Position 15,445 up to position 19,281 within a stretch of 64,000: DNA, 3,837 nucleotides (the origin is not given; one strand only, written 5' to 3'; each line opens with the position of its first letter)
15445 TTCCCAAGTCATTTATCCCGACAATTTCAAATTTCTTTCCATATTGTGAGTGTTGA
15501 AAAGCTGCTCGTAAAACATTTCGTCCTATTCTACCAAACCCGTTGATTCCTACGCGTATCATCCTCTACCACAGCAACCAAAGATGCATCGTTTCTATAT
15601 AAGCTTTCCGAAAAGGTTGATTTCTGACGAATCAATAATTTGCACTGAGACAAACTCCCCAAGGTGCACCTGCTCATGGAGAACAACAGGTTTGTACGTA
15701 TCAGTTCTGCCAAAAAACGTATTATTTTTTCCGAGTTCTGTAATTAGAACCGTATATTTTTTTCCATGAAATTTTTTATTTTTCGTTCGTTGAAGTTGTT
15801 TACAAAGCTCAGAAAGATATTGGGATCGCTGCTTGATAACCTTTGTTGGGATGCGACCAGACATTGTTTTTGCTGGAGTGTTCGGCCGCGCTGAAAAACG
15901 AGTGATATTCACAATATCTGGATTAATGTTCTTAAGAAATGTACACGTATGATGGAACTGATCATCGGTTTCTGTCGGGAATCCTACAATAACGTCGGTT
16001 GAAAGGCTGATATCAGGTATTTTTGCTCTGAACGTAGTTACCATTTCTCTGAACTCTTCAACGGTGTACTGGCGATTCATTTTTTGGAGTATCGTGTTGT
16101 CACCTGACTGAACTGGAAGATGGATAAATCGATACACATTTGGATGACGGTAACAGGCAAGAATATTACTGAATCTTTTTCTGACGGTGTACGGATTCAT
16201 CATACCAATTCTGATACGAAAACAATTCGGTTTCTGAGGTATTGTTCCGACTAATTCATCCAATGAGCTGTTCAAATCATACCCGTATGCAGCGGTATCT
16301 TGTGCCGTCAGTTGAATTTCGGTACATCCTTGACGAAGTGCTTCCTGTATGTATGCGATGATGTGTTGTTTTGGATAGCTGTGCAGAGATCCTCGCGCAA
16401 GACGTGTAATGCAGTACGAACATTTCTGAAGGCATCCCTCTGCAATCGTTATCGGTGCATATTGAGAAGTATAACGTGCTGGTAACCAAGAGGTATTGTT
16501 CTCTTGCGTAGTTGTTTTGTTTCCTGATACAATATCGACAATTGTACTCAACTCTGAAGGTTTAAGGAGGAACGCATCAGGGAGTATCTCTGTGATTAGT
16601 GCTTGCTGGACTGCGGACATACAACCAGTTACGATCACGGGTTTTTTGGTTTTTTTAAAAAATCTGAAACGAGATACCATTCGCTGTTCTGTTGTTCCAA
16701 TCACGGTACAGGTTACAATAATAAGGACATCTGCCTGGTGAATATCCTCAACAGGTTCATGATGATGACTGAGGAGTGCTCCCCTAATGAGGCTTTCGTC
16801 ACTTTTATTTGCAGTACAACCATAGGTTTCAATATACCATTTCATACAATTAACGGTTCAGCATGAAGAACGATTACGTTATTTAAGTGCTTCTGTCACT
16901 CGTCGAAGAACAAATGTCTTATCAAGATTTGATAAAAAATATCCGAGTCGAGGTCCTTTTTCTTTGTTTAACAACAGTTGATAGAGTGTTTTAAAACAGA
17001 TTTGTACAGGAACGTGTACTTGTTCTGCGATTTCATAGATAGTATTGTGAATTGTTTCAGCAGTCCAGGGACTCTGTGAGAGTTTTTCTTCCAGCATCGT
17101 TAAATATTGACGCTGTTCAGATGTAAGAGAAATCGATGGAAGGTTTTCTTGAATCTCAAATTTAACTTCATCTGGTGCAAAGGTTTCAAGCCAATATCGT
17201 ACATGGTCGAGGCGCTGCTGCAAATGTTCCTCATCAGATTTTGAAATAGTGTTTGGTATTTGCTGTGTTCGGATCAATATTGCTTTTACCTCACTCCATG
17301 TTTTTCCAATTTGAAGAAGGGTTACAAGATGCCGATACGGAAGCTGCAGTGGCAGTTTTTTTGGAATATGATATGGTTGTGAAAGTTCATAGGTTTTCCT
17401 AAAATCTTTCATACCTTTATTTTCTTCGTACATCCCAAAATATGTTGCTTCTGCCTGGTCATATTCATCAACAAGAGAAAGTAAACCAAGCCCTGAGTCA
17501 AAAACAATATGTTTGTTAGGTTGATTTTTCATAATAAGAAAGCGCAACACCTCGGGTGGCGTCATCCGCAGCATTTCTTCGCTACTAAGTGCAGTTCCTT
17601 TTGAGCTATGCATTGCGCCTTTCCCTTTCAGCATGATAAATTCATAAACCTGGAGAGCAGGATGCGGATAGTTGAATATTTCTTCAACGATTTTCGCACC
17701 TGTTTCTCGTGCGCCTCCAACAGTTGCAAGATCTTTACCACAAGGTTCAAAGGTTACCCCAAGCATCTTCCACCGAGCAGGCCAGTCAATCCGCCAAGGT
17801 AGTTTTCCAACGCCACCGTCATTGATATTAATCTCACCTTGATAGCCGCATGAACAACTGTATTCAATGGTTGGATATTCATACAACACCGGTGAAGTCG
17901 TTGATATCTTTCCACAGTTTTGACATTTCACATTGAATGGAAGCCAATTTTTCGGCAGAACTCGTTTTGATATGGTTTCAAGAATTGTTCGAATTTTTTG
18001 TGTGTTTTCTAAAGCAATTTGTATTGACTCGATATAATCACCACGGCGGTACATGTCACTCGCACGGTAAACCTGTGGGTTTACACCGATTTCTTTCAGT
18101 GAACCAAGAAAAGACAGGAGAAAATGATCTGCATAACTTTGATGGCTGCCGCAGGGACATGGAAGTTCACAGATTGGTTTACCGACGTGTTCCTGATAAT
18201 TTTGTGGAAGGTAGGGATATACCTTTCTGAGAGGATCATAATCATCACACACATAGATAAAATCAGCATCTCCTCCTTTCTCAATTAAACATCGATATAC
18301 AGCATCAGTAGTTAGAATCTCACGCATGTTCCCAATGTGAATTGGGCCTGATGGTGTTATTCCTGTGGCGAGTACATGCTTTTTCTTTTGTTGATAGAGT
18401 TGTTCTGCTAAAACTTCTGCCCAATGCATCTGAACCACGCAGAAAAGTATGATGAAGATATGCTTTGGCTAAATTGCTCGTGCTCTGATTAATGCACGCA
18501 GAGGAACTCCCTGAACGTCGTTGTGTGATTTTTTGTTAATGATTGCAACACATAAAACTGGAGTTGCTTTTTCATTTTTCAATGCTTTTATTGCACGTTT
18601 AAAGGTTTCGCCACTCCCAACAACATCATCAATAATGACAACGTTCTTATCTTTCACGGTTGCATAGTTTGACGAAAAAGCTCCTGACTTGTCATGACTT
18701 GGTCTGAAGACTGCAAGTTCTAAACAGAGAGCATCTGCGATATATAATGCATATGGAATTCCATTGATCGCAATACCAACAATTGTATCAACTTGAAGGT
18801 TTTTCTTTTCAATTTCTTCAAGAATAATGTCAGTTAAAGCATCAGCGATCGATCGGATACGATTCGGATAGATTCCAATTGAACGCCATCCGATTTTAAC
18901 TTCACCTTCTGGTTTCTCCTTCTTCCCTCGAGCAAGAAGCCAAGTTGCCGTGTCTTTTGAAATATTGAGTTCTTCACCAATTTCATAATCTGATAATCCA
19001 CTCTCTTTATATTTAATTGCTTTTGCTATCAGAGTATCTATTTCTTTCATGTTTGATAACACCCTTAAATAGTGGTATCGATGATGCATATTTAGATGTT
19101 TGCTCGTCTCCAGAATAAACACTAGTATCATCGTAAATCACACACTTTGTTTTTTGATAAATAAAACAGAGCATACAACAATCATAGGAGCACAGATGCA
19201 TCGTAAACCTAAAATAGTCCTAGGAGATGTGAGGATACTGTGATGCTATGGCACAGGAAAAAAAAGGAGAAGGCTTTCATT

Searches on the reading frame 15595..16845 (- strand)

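Call 39: search_protein_families(library=pfam, proteins=[window:15595-16845:-], max_evalue=0.001)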
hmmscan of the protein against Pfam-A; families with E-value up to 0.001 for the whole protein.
window:15595-16845:- (416 aa): 4 families
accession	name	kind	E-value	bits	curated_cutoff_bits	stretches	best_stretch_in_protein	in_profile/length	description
PF00919.26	UPF0004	-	1.9e-20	73.1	27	1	2-89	1-91/98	Uncharacterized protein family UPF0004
PF04055.27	Radical_SAM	-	1.2e-18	68.2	29.5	1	133-304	2-166/166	Radical SAM superfamily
PF01938.26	TRAM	-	1.4e-11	44.5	21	1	357-416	1-61/61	TRAM domain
PF18693.7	TRAM_2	-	0.00057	20.5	27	0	361-416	2-63/63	TRAM domain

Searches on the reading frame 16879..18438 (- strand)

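Call 39: search_protein_families(library=pfam, proteins=[window:16879-18438:-], max_evalue=0.001)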
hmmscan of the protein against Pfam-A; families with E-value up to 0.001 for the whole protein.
window:16879-18438:- (519 aa): 3 families
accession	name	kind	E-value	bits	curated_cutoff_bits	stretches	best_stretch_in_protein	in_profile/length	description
PF01921.24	tRNA-synt_1f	-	1.5e-119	399.6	27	1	4-355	1-359/360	tRNA synthetases class I (K)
PF09334.17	tRNA-synt_1g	-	6.5e-06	25.6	20.1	0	261-309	314-361/391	tRNA synthetases class I (M)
PF19269.4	Anticodon_2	-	4.3e-05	24.4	23.6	1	434-518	56-141/141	Anticodon binding domain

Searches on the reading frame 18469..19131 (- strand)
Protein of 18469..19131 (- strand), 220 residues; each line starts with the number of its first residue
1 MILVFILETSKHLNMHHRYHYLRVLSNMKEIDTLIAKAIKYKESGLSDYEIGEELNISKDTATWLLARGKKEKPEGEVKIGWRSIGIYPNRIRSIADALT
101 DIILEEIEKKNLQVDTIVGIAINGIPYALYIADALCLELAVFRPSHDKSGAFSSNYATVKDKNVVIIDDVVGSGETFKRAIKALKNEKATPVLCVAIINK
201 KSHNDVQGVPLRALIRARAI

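Call 39: search_protein_families(library=pfam, proteins=[window:18469-19131:-], max_evalue=0.001)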
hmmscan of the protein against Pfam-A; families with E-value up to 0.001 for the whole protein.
window:18469-19131:- (220 aa): 2 families
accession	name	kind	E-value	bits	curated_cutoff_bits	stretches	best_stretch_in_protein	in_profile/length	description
PF00156.33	Pribosyltran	-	3e-15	56.3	26.3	1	93-202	9-128/158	Phosphoribosyl transferase domain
PF24390.1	PRTase-CE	-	4.3e-06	27.2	27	1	151-199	103-148/253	PRTase-CE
